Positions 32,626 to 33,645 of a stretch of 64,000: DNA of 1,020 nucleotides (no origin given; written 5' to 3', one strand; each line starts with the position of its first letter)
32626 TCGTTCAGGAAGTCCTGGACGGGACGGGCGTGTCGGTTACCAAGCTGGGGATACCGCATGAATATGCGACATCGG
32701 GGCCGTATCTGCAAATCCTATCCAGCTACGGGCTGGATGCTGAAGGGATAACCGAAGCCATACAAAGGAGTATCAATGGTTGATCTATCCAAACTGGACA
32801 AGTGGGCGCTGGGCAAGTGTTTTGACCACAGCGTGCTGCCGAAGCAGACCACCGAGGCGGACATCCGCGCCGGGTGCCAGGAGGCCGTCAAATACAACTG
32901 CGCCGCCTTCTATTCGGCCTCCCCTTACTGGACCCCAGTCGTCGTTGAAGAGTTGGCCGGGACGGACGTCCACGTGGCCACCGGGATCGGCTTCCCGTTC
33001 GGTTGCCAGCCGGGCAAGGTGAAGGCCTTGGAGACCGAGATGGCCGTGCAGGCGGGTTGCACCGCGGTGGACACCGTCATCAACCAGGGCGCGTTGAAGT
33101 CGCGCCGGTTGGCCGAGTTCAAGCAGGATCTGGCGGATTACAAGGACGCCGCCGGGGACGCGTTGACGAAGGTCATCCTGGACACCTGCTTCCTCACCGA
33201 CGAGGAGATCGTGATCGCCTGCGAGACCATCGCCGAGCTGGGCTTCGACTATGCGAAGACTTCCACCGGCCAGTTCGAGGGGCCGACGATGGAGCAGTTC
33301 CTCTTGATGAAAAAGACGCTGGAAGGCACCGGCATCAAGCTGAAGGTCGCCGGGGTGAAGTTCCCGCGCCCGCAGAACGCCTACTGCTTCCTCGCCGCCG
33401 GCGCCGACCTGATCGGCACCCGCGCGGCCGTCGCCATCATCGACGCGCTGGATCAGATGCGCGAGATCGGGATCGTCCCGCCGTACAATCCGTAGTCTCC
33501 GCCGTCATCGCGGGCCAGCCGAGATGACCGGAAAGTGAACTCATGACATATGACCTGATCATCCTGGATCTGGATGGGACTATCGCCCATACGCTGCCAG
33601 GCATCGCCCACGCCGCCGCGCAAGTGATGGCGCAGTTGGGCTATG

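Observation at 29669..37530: Lower-GC carbohydrate island: RpiB - split transketolase - DeoC-like aldolase - HAD phosphatase - FGGY kinase - membrane protein - AKR, divergent from GntR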

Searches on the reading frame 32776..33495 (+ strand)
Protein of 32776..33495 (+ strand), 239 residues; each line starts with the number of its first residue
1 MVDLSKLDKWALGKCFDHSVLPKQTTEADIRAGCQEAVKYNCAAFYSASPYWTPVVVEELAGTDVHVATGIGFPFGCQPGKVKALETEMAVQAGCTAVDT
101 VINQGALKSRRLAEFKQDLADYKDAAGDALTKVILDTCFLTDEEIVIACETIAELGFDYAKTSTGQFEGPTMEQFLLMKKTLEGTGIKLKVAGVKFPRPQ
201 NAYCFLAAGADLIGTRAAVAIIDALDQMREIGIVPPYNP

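Call 3: search_protein_families(library=pfam, proteins=[window:32776-33495:+])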
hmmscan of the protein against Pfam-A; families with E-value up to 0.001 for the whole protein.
window:32776-33495:+ (239 aa): 1 family
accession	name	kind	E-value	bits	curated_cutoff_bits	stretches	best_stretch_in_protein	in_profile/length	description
PF01791.15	DeoC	-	7.7e-06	26.1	23.8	1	16-193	6-197/229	DeoC/LacD family aldolase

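Call 4: search_protein_families(library=ncbifam, proteins=[window:32776-33495:+])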
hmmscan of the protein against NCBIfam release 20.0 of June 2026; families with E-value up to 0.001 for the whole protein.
window:32776-33495:+ (239 aa): 1 family
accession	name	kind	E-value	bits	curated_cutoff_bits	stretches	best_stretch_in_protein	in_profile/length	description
TIGR00126.1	deoC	equivalog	3.2e-46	157.5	117.3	1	14-222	4-210/211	deoxyribose-phosphate aldolase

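Call 16: search_solved_structures(query=window:32776-33495:+, max_evalue=1e-10)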
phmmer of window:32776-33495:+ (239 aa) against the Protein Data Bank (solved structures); distinct sequences matched with E-value up to 1e-10: 17.
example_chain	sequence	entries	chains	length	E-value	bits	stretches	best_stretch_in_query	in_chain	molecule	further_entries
3ngj_A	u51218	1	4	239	9.2e-42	146.7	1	6-224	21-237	Deoxyribose-phosphate aldolase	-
8qps_A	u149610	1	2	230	6.7e-39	137.4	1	12-223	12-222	Deoxyribose-phosphate aldolase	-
5dbu_A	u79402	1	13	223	3.6e-37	131.7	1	11-224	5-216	Deoxyribose-phosphate aldolase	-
6d33_A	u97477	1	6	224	3.6e-35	125.2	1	12-223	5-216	Deoxyribose-phosphate aldolase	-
6msw_A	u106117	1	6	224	1.4e-34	123.2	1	12-223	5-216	Deoxyribose-phosphate aldolase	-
4xbs_A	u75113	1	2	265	1.6e-34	123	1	11-228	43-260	Deoxyribose-phosphate aldolase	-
5dbt_A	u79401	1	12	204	2.5e-34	122.4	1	11-210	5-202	Deoxyribose-phosphate aldolase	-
4xbk_A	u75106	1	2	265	5.9e-34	121.2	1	11-228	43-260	Deoxyribose-phosphate aldolase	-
5h91_A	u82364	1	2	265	7.3e-34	120.9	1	11-228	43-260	Deoxyribose-phosphate aldolase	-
3r12_A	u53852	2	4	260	1.6e-26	96.8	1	15-224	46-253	Deoxyribose-phosphate aldolase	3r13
3oa3_A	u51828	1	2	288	9.5e-23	84.5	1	12-223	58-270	aldolase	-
1j2w_A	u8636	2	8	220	5.7e-21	78.7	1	15-222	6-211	Aldolase protein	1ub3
3ng3_A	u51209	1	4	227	5.1e-20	75.6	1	12-225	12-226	Deoxyribose-phosphate aldolase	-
1mzh_A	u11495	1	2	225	8.9e-20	74.8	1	48-223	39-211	Deoxyribose-phosphate aldolase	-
3ndo_A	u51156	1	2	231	3.7e-16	63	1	14-224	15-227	Deoxyribose-phosphate aldolase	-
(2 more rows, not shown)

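Call 62: search_solved_structures(query=window:32776-33495:+, max_evalue=1e-30, show_alignments=4)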
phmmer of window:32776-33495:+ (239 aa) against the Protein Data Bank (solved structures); distinct sequences matched with E-value up to 1e-30: 9.
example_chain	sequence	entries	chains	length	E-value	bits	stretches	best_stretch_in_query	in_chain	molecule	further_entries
3ngj_A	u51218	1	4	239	9.2e-42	146.7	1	6-224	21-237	Deoxyribose-phosphate aldolase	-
8qps_A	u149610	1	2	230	6.7e-39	137.4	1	12-223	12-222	Deoxyribose-phosphate aldolase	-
5dbu_A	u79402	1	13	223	3.6e-37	131.7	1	11-224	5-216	Deoxyribose-phosphate aldolase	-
6d33_A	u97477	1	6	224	3.6e-35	125.2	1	12-223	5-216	Deoxyribose-phosphate aldolase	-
6msw_A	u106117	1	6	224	1.4e-34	123.2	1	12-223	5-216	Deoxyribose-phosphate aldolase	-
4xbs_A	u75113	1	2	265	1.6e-34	123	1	11-228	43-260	Deoxyribose-phosphate aldolase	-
5dbt_A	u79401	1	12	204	2.5e-34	122.4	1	11-210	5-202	Deoxyribose-phosphate aldolase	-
4xbk_A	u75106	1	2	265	5.9e-34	121.2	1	11-228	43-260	Deoxyribose-phosphate aldolase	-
5h91_A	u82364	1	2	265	7.3e-34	120.9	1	11-228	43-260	Deoxyribose-phosphate aldolase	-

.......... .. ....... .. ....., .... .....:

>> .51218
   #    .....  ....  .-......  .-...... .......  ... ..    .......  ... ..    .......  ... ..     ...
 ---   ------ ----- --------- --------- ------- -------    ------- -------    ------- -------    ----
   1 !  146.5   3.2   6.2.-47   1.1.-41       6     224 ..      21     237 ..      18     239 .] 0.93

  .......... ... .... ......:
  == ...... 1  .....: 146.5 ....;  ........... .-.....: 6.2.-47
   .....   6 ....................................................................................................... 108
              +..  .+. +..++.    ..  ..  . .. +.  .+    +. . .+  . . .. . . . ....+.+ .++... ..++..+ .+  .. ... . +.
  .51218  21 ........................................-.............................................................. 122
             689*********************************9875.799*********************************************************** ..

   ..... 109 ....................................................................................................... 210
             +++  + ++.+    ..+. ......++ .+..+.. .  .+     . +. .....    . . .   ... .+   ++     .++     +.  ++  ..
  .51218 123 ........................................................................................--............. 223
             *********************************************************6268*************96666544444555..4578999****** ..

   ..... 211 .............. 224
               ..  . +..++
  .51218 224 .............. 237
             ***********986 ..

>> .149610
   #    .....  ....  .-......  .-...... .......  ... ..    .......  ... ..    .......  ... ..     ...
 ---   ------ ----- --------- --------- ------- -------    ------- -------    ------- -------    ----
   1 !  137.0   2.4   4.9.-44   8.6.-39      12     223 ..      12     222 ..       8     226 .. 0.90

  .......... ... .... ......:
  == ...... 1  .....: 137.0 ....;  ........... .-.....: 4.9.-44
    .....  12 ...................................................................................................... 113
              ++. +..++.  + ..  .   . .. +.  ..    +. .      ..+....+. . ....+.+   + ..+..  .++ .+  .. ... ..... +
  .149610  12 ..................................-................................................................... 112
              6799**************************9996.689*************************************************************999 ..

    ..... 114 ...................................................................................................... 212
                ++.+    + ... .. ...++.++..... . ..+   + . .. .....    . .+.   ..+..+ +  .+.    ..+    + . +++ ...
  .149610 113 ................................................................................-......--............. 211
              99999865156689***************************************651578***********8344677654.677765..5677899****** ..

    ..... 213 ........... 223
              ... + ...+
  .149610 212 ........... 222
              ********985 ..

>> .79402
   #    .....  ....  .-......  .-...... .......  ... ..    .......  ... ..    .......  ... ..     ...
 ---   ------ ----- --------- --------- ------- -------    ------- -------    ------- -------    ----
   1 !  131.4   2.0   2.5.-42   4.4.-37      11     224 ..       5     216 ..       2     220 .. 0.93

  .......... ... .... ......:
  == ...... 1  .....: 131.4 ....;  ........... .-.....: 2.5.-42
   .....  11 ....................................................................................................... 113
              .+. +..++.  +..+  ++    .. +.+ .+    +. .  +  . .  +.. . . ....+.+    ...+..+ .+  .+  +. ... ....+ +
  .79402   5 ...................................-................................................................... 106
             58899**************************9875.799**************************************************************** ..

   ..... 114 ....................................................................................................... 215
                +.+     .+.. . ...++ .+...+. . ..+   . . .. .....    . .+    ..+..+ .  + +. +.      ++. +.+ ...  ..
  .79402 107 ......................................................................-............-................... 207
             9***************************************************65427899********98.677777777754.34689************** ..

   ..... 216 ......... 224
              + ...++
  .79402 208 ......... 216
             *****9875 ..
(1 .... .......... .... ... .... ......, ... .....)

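Call 86: search_protein_representatives(protein=window:32776-33495:+)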
Query: 239 residues. Proteins with E-value up to 0.001 (for the whole library): 6443; up to 1e-10: 2776; up to 1e-30: 45. The best 150 are listed.
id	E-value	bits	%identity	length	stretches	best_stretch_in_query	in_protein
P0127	1.8e-81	289.8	55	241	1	1-238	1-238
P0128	9.0e-64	231.9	61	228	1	5-175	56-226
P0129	1.2e-56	208.6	46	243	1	1-237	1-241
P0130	2.3e-52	194.6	58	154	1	1-154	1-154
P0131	1.2e-51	192.2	42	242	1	2-237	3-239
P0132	1.6e-50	188.5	53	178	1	1-173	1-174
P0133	2.1e-50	188.1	44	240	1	1-238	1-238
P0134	1.3e-49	185.5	44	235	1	2-238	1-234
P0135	5.9e-48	180.1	63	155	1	96-234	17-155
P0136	1.8e-45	172.0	71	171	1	115-233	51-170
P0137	4.8e-45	170.6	45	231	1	1-223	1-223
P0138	5.0e-44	167.3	42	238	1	36-238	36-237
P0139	1.5e-43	165.7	68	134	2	149-233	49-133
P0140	1.5e-40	155.9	37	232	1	1-231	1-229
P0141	1.3e-39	152.9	37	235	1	6-233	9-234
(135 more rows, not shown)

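Call 88: find_homologous_proteins(query=window:32776-33495:+, max_evalue=1e-25)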
Query window:32776-33495:+ (239 aa): 1864 proteins with E <= 1e-25 among 6699 candidates; the best 120 are listed.
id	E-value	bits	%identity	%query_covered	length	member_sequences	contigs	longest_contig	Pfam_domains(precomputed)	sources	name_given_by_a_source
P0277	2.1e-147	507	95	100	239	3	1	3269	PF01791.16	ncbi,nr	ncbi:MAG: deoxyribose-phosphate aldolase [Propionibacteriaceae bacterium]|nr:deoxyribose-phosphate a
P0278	1.7e-137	475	90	100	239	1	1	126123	PF01791.16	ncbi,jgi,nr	ncbi:MAG: deoxyribose-phosphate aldolase [Propionibacteriaceae bacterium]|jgi:deoxyribose-phosphate 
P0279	2.8e-136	471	88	100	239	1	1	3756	-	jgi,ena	-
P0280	4.5e-129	447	83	100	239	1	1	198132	PF01791.16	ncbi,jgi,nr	ncbi:MAG: deoxyribose-phosphate aldolase [Bifidobacteriaceae bacterium]|jgi:deoxyribose-phosphate al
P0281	1.8e-123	429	80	100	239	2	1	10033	PF01791.16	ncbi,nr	ncbi:MAG: deoxyribose-phosphate aldolase [Bifidobacteriaceae bacterium]|nr:deoxyribose-phosphate ald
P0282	7.8e-123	427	80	100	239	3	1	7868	PF01791.16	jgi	jgi:deoxyribose-phosphate aldolase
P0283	9.5e-121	420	80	100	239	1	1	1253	PF01791.16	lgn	-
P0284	3.2e-119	415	77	100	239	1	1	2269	PF01791.16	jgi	jgi:deoxyribose-phosphate aldolase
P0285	3.8e-119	415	77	100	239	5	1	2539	PF01791.16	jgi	jgi:deoxyribose-phosphate aldolase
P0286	7.4e-119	414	77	100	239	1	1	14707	PF01791.16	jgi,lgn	jgi:deoxyribose-phosphate aldolase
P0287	2.7e-118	412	76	100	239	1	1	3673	PF01791.16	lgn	-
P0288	5.9e-118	411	76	100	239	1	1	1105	PF01791.16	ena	-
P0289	8.0e-118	410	77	100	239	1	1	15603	-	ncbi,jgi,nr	ncbi:MAG: deoxyribose-phosphate aldolase [Spirochaetales bacterium]|jgi:deoxyribose-phosphate aldola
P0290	8.3e-118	410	77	100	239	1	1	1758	-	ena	-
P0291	2.0e-117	409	77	99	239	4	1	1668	PF01791.16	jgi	-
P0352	1.8e-110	386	75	99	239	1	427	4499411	PF01791.16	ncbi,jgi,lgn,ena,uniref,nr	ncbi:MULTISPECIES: deoxyribose-phosphate aldolase [Eubacterium]|uniref:Deoxyribose-phosphate aldolas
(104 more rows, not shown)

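Call 89: find_encoding_contigs(protein=P0352, flank=10000, max_places=2)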
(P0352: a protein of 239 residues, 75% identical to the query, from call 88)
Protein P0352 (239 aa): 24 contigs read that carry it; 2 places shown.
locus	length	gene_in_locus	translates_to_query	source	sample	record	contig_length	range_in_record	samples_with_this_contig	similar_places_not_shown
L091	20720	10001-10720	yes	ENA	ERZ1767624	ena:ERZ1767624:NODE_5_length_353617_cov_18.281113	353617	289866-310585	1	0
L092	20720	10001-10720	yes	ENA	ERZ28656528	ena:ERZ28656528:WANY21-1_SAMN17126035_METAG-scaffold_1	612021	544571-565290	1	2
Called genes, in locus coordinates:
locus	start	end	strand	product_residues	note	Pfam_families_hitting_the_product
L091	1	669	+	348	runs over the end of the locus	PF01032:FecCD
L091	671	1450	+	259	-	PF00005:ABC_tran, PF02463:SMC_N (weak), PF13175:AAA_15 (faint), PF13304:AAA_21 (weak)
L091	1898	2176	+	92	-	PF08765:Mor (weak)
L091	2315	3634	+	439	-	PF03193:RsgA_GTPase, PF01926:MMR_HSR1 (faint), PF12647:RNHCP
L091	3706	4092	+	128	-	PF06953:ArsD, PF13192:Thioredoxin_3 (weak)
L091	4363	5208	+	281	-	PF00456:Transketolase_N, PF13292:DXP_synthase_N, PF00676:E1_dh, PF09364:XFP_N (weak)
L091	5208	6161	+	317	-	PF02779:Transket_pyr, PF02780:Transketolase_C, PF17147:PFOR_II (faint)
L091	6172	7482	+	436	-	PF00923:TAL_FSA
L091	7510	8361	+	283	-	PF01116:F_bP_aldolase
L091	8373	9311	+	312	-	PF02811:PHP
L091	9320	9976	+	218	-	PF00702:Hydrolase, PF12710:HAD, PF13419:HAD_2, PF13242:Hydrolase_like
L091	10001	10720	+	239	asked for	PF01791:DeoC (weak)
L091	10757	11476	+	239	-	-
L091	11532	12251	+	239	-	PF01791:DeoC (weak)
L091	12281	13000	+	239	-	PF01791:DeoC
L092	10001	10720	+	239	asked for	PF01791:DeoC (weak)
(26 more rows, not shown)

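Call 95: find_related_loci(query=A5, collection=metagenome_contigs, flank=8000)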
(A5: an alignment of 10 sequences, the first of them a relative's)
Query A5 (234 aa) in metagenome_contigs; peptide patterns used: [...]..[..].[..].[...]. (x = any residue, [..] = any of these).
318 stretches matched a pattern; 99 encode a relative of the query (tblastn E <= 1e-3); the best 80 are kept; 79 distinct loci.
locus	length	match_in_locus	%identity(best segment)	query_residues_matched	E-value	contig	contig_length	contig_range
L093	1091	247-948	68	1-234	8e-120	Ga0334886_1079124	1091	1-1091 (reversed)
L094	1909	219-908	47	3-234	6e-67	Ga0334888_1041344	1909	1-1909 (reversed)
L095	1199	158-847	47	3-234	1e-67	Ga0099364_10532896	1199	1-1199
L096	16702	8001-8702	46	1-234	4e-60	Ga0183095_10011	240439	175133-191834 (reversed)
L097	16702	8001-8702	45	1-234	2e-57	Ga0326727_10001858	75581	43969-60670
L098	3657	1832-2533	45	1-234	6e-57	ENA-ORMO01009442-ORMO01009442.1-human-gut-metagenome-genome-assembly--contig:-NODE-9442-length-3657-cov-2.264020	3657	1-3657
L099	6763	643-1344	45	1-234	6e-57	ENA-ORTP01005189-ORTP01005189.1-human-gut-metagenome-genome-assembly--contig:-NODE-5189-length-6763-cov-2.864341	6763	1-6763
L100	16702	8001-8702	44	1-234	1e-56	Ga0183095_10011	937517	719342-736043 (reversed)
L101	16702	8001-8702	44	1-234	2e-56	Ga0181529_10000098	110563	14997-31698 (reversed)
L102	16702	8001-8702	44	1-234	1e-56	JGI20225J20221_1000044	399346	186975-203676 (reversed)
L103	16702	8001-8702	44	1-234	2e-56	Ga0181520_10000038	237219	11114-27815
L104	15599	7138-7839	43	1-234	2e-56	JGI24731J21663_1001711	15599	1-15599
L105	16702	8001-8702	43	1-234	2e-56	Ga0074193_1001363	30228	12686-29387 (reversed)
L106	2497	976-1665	44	3-234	1e-56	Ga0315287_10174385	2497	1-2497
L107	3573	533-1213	43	8-234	7e-56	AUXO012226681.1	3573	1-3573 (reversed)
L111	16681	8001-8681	43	8-234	1e-54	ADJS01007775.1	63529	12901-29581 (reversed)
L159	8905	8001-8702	41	1-234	2e-51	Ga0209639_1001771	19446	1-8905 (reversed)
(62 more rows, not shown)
